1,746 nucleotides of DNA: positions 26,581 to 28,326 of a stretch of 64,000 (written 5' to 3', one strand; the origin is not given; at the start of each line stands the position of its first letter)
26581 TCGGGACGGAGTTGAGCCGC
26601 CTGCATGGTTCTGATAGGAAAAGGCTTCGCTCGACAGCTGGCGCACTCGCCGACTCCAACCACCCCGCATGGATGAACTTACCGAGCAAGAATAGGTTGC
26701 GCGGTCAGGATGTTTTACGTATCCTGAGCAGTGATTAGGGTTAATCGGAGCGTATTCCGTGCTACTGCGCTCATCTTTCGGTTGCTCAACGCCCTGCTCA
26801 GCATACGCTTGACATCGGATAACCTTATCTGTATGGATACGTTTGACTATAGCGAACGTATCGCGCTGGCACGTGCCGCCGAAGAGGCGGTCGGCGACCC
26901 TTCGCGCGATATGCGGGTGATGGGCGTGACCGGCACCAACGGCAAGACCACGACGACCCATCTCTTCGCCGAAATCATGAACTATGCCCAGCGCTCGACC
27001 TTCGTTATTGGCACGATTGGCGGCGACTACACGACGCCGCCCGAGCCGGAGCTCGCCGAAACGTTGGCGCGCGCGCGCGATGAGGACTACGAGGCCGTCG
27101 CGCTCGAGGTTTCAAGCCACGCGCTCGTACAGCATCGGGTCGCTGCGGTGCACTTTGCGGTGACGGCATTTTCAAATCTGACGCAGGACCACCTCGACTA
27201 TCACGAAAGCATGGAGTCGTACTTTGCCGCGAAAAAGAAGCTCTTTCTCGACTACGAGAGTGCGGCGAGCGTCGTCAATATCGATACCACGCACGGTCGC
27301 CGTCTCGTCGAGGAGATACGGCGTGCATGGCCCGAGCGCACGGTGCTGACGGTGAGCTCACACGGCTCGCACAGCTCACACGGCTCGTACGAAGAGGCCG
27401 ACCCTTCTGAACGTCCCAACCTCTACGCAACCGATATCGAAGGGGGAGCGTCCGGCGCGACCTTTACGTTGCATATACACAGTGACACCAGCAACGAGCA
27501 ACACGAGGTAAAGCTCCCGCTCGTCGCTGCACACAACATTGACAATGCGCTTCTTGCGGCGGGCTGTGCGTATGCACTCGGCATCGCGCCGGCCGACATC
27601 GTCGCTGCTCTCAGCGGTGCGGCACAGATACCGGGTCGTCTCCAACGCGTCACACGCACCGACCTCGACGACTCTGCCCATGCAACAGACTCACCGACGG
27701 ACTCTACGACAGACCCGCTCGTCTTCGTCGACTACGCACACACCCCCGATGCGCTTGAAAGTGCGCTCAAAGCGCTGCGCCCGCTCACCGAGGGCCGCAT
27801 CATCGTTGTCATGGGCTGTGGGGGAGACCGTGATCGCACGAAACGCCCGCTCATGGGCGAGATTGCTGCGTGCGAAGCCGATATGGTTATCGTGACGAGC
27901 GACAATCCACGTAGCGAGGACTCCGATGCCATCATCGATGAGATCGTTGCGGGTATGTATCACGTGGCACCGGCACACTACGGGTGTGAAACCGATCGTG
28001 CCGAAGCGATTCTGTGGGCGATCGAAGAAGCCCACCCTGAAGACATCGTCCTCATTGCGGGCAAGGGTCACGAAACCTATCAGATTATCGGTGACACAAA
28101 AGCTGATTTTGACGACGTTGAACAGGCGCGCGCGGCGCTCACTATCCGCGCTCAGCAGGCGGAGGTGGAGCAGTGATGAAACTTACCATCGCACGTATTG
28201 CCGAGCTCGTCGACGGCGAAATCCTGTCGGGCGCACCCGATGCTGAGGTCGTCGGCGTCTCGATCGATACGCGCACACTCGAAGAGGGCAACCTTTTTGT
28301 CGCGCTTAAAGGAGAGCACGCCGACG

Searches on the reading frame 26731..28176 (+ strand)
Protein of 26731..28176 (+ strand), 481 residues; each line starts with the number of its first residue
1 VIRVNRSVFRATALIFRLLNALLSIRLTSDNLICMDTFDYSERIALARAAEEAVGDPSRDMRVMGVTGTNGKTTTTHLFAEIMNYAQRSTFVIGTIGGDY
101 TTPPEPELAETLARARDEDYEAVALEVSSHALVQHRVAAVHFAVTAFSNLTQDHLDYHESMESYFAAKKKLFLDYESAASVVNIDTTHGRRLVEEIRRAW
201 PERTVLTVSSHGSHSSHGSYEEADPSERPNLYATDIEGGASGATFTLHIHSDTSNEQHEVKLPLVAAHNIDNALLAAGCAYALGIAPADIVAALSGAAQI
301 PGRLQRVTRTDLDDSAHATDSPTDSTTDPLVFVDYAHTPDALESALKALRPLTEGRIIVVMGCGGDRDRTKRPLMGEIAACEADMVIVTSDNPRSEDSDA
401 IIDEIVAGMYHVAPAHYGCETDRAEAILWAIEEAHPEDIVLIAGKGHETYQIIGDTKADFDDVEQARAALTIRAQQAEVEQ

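Call 77: search_protein_families(library=pfam, proteins=[window:26731-28176:+], max_evalue=0.00001)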
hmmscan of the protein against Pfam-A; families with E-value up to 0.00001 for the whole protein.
window:26731-28176:+ (481 aa): 2 families
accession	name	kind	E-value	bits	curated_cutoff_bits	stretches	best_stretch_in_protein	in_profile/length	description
PF08245.18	Mur_ligase_M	-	5.6e-45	154.2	24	1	66-280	1-200/200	Mur ligase middle domain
PF02875.26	Mur_ligase_C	-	4.8e-35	121.6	28.4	1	328-446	10-127/127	Mur ligase, glutamate ligase domain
